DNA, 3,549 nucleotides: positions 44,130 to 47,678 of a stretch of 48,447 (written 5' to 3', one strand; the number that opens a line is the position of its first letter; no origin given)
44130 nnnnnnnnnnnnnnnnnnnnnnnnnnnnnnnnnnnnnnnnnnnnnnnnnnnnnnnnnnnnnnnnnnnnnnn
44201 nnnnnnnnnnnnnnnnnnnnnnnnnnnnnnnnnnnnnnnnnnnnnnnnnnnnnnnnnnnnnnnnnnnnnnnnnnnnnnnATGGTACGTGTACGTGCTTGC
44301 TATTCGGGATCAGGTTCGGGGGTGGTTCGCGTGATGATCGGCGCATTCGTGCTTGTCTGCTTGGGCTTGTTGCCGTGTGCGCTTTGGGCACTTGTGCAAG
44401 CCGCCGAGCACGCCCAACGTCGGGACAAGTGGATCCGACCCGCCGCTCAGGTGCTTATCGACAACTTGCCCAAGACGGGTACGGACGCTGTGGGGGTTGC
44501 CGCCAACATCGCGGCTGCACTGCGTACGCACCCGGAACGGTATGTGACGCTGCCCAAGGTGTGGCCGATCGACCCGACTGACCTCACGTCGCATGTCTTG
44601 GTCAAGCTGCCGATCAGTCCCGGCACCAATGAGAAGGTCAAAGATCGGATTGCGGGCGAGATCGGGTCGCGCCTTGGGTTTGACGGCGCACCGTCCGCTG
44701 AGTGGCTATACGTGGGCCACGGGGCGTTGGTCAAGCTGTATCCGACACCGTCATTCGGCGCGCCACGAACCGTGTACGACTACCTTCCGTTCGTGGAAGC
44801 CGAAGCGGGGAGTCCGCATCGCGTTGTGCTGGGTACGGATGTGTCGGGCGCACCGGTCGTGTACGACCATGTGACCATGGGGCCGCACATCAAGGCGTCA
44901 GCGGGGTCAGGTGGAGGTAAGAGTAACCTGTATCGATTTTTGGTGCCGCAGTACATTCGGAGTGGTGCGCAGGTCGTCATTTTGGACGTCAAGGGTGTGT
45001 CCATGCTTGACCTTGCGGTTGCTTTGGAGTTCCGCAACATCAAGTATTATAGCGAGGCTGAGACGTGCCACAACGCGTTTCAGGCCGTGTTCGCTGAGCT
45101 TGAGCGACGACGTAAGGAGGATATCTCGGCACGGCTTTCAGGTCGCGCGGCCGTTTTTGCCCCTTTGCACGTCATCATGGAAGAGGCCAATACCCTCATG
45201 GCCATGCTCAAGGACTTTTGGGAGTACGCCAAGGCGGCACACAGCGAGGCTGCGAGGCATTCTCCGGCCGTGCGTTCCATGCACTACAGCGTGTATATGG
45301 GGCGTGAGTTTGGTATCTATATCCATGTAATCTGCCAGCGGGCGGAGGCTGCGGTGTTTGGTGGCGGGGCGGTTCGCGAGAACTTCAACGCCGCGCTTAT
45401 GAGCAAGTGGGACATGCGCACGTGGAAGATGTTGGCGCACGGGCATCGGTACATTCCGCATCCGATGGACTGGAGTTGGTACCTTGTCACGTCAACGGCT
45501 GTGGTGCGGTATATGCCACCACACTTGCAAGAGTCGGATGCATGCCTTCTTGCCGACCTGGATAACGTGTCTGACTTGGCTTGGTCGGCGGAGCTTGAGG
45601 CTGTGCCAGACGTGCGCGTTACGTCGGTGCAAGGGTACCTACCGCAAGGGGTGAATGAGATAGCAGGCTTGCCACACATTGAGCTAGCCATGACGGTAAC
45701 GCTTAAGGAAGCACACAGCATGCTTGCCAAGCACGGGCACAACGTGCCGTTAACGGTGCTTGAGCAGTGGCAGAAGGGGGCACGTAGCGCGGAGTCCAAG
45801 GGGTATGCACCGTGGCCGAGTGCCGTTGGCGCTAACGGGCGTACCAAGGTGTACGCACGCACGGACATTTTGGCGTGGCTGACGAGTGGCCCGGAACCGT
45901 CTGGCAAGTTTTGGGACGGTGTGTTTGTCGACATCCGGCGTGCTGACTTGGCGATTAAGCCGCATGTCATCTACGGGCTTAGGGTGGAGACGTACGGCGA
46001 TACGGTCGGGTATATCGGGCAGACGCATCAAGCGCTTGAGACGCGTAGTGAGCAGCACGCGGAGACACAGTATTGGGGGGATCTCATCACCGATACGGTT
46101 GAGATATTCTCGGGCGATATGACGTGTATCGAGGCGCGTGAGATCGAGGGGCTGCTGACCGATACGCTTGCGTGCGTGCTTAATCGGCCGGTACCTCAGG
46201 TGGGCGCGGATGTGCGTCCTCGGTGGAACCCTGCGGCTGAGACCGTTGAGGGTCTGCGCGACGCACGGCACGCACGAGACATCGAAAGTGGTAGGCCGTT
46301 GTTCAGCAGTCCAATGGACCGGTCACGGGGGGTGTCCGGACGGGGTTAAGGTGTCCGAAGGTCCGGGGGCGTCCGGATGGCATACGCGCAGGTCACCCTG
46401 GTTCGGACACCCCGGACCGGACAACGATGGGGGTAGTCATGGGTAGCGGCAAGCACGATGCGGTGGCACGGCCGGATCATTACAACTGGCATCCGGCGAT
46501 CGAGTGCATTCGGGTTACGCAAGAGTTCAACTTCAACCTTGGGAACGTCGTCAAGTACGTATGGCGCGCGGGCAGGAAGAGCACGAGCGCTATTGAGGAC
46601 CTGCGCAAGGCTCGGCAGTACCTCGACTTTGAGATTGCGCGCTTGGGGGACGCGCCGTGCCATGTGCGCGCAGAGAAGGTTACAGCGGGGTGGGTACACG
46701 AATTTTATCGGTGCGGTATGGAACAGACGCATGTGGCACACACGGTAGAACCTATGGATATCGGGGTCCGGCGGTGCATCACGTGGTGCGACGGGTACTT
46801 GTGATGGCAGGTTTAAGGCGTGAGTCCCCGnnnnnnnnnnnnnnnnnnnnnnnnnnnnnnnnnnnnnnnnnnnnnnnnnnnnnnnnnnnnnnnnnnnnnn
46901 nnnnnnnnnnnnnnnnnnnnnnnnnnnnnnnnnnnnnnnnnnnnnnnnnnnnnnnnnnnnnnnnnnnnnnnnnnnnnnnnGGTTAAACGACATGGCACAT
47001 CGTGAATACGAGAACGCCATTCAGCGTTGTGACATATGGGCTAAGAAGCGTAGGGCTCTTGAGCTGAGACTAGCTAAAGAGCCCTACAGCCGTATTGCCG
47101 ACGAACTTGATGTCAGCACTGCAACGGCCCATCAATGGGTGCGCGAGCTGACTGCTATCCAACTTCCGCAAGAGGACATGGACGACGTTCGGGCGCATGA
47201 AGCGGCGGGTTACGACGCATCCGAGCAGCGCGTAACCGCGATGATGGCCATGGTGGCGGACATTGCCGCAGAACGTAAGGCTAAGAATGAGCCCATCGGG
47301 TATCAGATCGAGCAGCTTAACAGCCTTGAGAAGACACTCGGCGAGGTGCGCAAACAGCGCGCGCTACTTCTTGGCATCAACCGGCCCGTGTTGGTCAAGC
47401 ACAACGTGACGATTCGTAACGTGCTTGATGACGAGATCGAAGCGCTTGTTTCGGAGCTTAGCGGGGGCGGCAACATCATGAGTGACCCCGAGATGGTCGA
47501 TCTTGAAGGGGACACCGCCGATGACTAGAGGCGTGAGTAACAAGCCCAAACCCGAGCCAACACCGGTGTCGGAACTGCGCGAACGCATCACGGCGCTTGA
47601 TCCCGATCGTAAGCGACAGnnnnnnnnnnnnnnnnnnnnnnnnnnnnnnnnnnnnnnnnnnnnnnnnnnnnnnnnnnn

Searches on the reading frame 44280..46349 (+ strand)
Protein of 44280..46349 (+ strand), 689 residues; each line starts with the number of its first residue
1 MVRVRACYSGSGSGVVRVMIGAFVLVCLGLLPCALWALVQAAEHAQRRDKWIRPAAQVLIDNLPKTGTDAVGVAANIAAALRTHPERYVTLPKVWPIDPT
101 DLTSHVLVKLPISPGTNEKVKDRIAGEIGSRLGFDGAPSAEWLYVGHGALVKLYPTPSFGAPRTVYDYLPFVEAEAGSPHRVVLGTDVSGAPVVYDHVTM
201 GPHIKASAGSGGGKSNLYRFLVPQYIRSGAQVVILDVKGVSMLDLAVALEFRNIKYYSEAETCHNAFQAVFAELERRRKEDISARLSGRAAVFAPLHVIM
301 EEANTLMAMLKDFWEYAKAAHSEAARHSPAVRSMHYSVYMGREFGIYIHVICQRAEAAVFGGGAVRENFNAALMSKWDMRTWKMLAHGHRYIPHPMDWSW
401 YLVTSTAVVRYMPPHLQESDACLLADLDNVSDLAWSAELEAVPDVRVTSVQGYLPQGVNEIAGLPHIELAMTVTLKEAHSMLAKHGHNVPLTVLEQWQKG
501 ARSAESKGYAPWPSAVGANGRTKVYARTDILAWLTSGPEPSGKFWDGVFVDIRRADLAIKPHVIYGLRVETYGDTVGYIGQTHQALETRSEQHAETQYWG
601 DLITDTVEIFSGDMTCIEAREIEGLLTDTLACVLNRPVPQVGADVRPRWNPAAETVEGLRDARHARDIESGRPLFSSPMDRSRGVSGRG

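Call 28: search_protein_families(library=phrogs, proteins=[window:44280-46349:+], max_evalue=0.01)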
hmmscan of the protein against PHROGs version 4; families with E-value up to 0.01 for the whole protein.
window:44280-46349:+ (689 aa): 1 family
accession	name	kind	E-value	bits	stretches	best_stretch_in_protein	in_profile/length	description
phrog_2666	-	head and packaging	0.0016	18.2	1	207-354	327-464/555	terminase large subunit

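Call 29: search_protein_families(library=pfam, proteins=[window:44280-46349:+], max_evalue=0.1)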
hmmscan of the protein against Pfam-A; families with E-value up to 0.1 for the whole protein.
window:44280-46349:+ (689 aa): 3 families
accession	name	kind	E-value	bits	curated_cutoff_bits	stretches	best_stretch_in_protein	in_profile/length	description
PF01580.24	FtsK_SpoIIIE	-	0.0035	17.3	24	1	179-308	17-147/221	FtsK/SpoIIIE family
PF01935.23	DUF87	-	0.0052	17.4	23.2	1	202-239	24-62/220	Helicase HerA, central domain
PF19044.6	P-loop_TraG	-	0.015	14.4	25.8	1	208-284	36-112/413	TraG P-loop domain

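Call 67: search_protein_families(library=ncbifam, proteins=[window:44280-46349:+], max_evalue=0.01)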
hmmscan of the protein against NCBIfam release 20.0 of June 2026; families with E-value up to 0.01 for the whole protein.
window:44280-46349:+ (689 aa): 2 families
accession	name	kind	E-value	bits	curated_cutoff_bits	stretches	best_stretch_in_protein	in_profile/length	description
NF007615.0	PRK10263.1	equivalog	4.8e-05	21.2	1566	1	175-355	985-1160/1355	DNA translocase FtsK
TIGR02746.1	TraC-F-type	equivalog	0.0012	16.9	567.05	1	207-299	436-527/800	type IV secretion system protein TraC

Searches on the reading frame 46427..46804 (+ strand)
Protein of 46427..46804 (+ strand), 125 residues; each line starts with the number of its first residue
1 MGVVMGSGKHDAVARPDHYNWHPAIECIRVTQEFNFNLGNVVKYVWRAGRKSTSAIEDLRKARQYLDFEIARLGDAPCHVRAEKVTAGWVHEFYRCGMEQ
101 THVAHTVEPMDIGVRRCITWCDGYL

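Call 29: search_protein_families(library=pfam, proteins=[window:46427-46804:+], max_evalue=0.1)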
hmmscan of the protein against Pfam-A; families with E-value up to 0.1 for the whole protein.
window:46427-46804:+ (125 aa): 1 family
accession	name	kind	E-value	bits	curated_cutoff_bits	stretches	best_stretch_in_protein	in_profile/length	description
PF11753.13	DUF3310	-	6.8e-12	45.7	24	1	13-67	1-60/60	Protein of unknwon function (DUF3310)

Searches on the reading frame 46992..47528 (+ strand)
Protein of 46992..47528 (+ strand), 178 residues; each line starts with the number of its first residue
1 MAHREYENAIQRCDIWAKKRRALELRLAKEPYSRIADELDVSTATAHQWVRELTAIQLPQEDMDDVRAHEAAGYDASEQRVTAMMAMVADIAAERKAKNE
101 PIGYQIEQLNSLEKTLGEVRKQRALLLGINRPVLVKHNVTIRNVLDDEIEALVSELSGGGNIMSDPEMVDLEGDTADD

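Call 29: search_protein_families(library=pfam, proteins=[window:46992-47528:+], max_evalue=0.1)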
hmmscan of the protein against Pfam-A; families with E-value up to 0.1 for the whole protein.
window:46992-47528:+ (178 aa): 6 families
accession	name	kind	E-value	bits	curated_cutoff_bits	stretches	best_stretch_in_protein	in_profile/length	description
PF13384.12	HTH_23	-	2.2e-05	24.6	24.6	1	18-52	6-40/50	Homeodomain-like domain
PF08281.18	Sigma70_r4_2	-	0.012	15.7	25.7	1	18-50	14-47/54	Sigma-70, region 4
PF01527.26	HTH_Tnp_1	-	0.015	15.9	24.1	1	19-63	12-57/75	Transposase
PF08279.18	HTH_11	-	0.016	15.5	25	1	32-57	18-43/55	HTH domain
PF08822.17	DUF1804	-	0.034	14.5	29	1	29-89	19-76/164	Protein of unknown function (DUF1804)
PF22451.2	NirdL-like_HTH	-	0.06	13.4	27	0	27-54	14-41/47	Siroheme decarboxylase NirDL-like HTH domain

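Call 67: search_protein_families(library=ncbifam, proteins=[window:46992-47528:+], max_evalue=0.01)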
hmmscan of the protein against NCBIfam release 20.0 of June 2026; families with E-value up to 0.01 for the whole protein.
window:46992-47528:+ (178 aa): 2 families
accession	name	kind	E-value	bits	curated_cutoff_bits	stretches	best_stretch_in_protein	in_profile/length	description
NF033516.0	transpos_IS3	equivalog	0.00046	19.5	160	1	19-131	3-83/369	IS3 family transposase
NF002620.0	PRK02277.1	subfamily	0.0054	16.4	115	1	22-98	11-86/201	orotate phosphoribosyltransferase-like protein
